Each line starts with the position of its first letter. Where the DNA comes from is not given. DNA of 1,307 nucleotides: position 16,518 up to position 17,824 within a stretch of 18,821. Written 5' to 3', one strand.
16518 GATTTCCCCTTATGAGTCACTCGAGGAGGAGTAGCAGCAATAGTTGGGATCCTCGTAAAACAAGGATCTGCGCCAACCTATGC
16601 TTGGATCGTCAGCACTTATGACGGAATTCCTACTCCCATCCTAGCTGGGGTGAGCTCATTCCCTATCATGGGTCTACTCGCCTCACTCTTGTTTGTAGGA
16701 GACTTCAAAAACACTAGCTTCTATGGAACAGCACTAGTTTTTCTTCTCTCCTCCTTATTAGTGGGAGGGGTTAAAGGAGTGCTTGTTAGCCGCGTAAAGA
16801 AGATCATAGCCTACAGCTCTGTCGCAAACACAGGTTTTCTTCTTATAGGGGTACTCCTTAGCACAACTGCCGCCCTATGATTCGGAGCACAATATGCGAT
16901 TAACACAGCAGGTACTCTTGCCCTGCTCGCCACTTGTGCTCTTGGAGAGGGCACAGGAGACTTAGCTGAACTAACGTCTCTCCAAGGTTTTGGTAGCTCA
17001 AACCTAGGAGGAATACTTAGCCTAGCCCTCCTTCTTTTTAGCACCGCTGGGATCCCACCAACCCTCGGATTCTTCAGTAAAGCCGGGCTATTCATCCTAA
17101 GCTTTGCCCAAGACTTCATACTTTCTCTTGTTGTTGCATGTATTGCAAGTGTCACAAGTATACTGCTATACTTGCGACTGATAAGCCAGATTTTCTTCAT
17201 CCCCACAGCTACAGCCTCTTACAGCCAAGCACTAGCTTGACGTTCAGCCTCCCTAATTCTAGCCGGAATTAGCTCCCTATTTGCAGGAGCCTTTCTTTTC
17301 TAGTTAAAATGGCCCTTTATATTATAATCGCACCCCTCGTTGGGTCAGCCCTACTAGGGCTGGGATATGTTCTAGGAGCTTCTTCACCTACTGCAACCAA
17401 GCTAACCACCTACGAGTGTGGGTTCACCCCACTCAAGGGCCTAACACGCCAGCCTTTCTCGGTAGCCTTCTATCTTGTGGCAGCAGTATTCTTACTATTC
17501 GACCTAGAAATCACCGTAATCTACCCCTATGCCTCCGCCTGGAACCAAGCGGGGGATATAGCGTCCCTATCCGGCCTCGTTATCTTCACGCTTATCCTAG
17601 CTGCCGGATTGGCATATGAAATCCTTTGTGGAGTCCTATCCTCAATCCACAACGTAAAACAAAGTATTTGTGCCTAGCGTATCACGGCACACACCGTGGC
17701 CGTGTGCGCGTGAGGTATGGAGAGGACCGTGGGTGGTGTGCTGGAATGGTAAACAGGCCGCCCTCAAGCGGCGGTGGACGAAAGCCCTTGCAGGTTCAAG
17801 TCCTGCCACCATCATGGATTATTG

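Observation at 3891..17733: A 67-70 nt GC-rich hairpin repeat, six 100% identical copies; every direct copy is fused to the 5' end of a long-variable-arm tRNA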

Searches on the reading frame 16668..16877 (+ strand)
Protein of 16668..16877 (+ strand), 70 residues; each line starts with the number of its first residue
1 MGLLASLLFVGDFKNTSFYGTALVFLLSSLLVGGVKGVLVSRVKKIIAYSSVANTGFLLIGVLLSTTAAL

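Call 30: find_encoding_contigs(protein=window:16668-16877:+, flank=10000, max_places=10)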
Protein window:16668-16877:+ (70 aa): 24 contigs read that carry it; 10 places shown.
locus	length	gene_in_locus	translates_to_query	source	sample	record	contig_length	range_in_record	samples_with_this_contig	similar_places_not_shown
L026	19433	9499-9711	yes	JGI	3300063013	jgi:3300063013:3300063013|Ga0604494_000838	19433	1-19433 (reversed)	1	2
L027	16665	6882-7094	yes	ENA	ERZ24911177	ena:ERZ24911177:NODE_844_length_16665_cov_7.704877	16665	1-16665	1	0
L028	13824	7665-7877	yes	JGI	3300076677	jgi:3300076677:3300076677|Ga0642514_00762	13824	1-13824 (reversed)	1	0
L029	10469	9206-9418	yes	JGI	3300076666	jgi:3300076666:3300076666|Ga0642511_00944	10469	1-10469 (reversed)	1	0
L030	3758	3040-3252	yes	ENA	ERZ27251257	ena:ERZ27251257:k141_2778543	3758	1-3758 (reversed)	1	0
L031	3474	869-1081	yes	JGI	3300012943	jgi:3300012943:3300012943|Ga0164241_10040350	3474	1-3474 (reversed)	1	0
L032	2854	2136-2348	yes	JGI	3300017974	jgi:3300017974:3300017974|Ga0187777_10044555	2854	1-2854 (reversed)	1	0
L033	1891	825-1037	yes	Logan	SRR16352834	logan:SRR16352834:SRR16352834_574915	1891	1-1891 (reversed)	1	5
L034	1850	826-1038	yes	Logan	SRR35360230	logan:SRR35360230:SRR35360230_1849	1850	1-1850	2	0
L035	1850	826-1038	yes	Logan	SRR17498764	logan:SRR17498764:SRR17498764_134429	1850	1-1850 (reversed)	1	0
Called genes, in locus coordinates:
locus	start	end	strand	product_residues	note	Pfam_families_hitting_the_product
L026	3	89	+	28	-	?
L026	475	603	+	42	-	-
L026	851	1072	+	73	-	PF00137:ATP-synt_C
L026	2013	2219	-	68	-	-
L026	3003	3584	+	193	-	PF00146:NADHdh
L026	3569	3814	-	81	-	-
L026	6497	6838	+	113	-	PF00499:Oxidored_q3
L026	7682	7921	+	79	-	PF00115:COX1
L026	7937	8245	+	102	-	PF00115:COX1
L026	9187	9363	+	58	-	PF00361:Proton_antipo_M (weak)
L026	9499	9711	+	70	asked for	PF00361:Proton_antipo_M (weak)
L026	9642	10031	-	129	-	-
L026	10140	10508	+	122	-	PF00507:Oxidored_q4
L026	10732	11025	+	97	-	-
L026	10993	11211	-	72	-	-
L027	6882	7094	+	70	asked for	PF00361:Proton_antipo_M (weak)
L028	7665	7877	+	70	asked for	PF00361:Proton_antipo_M (weak)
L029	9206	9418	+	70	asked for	PF00361:Proton_antipo_M (weak)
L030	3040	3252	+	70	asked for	PF00361:Proton_antipo_M (weak)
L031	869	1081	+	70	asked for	PF00361:Proton_antipo_M (weak)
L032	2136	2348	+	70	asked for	PF00361:Proton_antipo_M (weak)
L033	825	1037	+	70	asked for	PF00361:Proton_antipo_M (weak)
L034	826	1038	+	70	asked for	PF00361:Proton_antipo_M (weak)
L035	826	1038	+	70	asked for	PF00361:Proton_antipo_M (weak)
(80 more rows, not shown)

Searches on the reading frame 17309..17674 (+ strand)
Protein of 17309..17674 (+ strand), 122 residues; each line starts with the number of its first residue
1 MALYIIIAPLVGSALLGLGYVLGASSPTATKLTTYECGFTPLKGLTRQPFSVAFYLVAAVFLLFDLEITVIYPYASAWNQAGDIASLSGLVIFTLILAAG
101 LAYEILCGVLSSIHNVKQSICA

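Call 29: find_encoding_contigs(protein=window:17309-17674:+, flank=10000, max_places=10)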
Protein window:17309-17674:+ (122 aa): no gene with exactly this product is on record in the collection.
